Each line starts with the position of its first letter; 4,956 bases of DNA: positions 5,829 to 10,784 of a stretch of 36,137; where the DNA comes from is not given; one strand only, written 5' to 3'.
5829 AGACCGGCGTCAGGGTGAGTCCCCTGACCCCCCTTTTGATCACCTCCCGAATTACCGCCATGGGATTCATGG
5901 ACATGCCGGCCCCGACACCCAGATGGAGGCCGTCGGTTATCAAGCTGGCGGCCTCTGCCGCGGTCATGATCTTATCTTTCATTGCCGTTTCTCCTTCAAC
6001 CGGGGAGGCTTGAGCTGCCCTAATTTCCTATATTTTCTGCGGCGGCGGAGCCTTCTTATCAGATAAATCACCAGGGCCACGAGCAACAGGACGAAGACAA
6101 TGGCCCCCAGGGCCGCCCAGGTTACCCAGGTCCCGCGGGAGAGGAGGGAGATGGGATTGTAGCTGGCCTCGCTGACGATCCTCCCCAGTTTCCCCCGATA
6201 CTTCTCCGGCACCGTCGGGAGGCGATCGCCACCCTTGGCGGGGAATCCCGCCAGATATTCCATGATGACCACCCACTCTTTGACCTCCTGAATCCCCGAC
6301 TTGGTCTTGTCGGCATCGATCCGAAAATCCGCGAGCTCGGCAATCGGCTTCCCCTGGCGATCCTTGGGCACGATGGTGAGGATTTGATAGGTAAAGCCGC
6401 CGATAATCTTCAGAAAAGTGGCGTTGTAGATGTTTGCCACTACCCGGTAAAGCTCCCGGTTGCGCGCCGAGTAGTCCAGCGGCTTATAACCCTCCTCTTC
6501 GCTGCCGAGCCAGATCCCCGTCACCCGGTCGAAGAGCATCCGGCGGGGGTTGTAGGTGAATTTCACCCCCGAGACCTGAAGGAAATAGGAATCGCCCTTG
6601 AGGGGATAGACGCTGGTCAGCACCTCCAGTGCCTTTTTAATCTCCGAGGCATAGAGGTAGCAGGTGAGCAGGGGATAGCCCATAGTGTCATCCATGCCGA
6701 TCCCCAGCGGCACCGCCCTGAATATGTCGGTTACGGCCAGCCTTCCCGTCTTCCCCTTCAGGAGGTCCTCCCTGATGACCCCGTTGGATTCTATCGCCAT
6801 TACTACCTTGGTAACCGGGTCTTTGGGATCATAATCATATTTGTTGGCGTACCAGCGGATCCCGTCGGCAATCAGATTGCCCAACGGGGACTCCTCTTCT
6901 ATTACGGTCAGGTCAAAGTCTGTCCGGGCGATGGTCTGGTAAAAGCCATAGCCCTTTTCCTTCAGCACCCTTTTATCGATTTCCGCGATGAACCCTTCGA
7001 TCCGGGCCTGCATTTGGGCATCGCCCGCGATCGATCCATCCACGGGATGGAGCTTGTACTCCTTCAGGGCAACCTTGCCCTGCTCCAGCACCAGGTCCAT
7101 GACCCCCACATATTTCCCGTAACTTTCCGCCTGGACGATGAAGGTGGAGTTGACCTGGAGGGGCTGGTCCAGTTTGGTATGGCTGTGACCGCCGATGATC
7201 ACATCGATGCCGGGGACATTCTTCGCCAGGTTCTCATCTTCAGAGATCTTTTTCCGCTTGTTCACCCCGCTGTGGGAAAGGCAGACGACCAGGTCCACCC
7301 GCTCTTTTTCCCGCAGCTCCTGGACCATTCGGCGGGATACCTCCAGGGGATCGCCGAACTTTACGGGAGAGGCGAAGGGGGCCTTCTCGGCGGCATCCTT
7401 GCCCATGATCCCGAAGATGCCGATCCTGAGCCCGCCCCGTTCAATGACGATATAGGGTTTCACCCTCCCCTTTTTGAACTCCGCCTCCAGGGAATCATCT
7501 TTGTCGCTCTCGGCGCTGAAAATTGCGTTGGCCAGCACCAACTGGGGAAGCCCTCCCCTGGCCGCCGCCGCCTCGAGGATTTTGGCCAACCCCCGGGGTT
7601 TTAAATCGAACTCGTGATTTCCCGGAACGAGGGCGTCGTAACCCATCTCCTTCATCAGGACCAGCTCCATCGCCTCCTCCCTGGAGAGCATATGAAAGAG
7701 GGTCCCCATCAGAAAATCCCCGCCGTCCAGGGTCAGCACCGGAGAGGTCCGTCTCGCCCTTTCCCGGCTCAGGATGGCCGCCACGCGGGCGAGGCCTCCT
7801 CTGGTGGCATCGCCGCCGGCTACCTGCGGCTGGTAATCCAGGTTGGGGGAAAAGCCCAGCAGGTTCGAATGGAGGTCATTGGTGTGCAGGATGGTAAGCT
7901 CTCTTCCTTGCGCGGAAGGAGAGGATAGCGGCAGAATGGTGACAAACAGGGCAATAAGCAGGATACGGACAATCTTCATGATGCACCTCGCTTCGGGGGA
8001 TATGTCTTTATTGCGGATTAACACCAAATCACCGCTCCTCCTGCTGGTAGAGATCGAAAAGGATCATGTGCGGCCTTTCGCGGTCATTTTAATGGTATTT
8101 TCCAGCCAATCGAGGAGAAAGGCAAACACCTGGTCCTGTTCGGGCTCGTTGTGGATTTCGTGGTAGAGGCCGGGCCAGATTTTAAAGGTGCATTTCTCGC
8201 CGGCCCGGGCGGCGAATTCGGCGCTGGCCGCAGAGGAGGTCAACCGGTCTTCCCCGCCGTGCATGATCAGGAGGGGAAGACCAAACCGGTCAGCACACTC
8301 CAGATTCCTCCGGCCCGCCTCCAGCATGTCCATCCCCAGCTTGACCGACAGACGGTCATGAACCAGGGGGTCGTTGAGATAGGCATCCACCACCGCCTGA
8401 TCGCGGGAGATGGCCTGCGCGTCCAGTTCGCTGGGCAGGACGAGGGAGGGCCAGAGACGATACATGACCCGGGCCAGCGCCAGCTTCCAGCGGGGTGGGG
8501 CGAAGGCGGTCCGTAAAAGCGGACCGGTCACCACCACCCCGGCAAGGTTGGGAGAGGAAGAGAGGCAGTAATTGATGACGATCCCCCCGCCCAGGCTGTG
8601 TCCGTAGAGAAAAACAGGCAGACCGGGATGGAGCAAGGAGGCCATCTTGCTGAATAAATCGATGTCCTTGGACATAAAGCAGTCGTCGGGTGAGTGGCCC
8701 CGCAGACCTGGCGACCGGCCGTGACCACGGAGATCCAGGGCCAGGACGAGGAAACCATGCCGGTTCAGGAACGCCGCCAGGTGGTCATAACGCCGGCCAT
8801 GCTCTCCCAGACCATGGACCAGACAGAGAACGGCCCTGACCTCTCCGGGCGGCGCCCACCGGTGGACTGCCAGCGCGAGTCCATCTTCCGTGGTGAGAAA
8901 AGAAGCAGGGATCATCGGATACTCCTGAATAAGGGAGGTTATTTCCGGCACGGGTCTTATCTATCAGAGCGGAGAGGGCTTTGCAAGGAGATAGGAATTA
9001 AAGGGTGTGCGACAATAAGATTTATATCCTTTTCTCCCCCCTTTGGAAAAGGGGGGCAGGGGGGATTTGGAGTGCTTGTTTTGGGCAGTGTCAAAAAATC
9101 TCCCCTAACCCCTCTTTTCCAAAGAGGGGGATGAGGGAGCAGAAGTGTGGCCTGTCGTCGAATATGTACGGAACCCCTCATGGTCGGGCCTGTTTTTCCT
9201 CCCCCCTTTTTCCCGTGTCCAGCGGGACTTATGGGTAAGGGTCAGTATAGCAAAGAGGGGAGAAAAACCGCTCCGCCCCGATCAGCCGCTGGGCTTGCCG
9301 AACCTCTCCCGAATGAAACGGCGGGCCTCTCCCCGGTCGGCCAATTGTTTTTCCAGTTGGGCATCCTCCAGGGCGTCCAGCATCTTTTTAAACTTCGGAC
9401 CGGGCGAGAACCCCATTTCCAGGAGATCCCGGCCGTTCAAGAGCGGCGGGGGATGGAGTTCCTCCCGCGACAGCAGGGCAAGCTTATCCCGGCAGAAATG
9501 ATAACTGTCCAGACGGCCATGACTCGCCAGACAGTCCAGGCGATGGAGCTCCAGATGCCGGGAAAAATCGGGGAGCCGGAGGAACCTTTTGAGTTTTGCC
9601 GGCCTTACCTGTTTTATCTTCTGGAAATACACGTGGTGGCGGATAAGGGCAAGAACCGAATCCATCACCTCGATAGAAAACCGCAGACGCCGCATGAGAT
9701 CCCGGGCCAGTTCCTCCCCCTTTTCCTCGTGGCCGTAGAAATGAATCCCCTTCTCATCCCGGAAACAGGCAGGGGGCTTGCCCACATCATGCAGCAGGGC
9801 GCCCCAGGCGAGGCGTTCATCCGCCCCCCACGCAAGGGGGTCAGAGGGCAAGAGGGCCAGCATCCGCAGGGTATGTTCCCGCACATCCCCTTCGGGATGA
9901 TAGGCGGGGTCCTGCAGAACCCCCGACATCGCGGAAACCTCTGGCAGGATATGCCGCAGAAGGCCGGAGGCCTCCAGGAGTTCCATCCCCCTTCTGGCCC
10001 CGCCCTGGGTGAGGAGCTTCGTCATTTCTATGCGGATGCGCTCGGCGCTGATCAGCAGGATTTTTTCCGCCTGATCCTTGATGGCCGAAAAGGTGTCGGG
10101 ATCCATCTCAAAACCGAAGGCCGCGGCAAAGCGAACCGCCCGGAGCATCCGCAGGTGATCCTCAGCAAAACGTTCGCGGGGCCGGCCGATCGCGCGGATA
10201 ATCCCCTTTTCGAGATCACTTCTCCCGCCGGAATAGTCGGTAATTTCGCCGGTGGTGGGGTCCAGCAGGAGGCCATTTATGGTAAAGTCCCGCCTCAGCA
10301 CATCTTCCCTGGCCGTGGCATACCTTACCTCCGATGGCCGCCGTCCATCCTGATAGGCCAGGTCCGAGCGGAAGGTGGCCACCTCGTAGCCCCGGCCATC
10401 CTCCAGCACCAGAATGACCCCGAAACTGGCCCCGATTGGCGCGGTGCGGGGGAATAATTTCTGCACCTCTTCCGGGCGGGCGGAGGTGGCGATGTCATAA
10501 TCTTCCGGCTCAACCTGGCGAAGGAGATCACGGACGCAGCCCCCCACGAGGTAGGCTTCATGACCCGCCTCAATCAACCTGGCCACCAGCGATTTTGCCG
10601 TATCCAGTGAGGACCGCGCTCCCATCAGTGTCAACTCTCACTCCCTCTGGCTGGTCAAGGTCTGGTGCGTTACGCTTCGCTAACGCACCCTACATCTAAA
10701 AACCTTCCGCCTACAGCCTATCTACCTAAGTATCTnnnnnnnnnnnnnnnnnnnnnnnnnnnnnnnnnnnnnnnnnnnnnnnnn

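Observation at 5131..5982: In-frame UGA in a CoA-transferase alpha subunit followed by a SECIS-like hairpin: possible new selenoprotein, or a nonsense pseudogene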

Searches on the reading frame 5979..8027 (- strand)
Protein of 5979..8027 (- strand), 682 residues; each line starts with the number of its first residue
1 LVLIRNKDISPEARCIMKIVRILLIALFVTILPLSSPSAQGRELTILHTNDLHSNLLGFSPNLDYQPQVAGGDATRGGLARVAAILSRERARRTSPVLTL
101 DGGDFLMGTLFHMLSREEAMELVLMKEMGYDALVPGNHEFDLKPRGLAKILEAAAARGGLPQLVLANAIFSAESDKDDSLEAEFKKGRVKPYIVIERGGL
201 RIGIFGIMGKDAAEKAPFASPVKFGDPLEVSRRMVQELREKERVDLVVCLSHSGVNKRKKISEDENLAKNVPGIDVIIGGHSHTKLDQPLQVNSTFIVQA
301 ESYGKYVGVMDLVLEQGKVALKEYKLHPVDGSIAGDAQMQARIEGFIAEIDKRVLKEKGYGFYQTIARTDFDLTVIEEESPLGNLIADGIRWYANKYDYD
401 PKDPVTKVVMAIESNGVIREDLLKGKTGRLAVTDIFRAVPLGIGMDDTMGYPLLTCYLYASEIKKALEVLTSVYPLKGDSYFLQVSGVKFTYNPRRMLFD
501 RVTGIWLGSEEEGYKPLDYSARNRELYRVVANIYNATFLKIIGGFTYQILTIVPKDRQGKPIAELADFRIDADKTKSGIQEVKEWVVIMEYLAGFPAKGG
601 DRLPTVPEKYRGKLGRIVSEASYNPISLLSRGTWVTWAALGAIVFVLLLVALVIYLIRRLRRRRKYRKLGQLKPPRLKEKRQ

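Call 56: search_protein_families(library=pfam, proteins=[window:5979-8027:-], max_evalue=0.00001)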
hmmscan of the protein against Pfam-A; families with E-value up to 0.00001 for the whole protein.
window:5979-8027:- (682 aa): 3 families
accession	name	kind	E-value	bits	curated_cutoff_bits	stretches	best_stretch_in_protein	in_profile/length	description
PF02872.23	5_nucleotid_C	-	8.4e-13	49.2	23.6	1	374-536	13-147/158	5'-nucleotidase, C-terminal domain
PF00149.33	Metallophos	-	1.7e-12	48.6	21.5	1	45-284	2-190/191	Calcineurin-like phosphoesterase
PF09587.15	PGA_cap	-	8.3e-08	32.5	27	1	190-284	121-232/255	Bacterial capsule synthesis protein PGA_cap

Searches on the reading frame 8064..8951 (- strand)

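Call 56: search_protein_families(library=pfam, proteins=[window:8064-8951:-], max_evalue=0.00001)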
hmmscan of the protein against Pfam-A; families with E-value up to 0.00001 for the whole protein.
window:8064-8951:- (295 aa): 3 families
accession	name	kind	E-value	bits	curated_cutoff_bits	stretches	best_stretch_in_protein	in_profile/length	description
PF12146.15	Hydrolase_4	-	1.9e-72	243.8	27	1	37-271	2-239/239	Serine aminopeptidase, S33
PF00561.26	Abhydrolase_1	-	9.5e-19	68.5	25.8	1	41-181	2-138/245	alpha/beta hydrolase fold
PF12697.13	Abhydrolase_6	-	3.6e-17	64.2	26.3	1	44-271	3-212/217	Alpha/beta hydrolase family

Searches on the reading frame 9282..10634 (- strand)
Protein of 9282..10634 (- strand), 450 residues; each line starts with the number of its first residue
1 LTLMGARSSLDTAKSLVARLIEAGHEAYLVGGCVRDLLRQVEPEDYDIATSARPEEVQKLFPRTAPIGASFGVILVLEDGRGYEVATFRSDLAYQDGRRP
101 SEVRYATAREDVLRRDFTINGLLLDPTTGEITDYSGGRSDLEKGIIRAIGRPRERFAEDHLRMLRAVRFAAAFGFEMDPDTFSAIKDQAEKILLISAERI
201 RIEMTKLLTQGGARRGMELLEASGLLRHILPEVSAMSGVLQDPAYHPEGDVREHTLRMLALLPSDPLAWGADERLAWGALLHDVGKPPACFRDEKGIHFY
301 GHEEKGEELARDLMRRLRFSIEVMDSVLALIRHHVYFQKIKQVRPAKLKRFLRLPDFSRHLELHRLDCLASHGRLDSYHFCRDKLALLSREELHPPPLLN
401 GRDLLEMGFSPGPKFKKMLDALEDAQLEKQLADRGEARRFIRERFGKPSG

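Call 56: search_protein_families(library=pfam, proteins=[window:9282-10634:-], max_evalue=0.00001)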
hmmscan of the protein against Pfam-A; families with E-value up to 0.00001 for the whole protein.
window:9282-10634:- (450 aa): 3 families
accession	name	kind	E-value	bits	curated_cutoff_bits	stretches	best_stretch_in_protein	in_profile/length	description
PF01743.26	PolyA_pol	-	2.4e-35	122.1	23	1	27-147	1-126/126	Poly A polymerase head domain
PF12627.12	PolyA_pol_RNAbd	-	5.6e-20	71.3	22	1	174-234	1-61/64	Probable RNA and SrmB- binding site of polymerase A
PF01966.28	HD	-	9.2e-10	39.3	22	1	253-341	3-92/116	HD domain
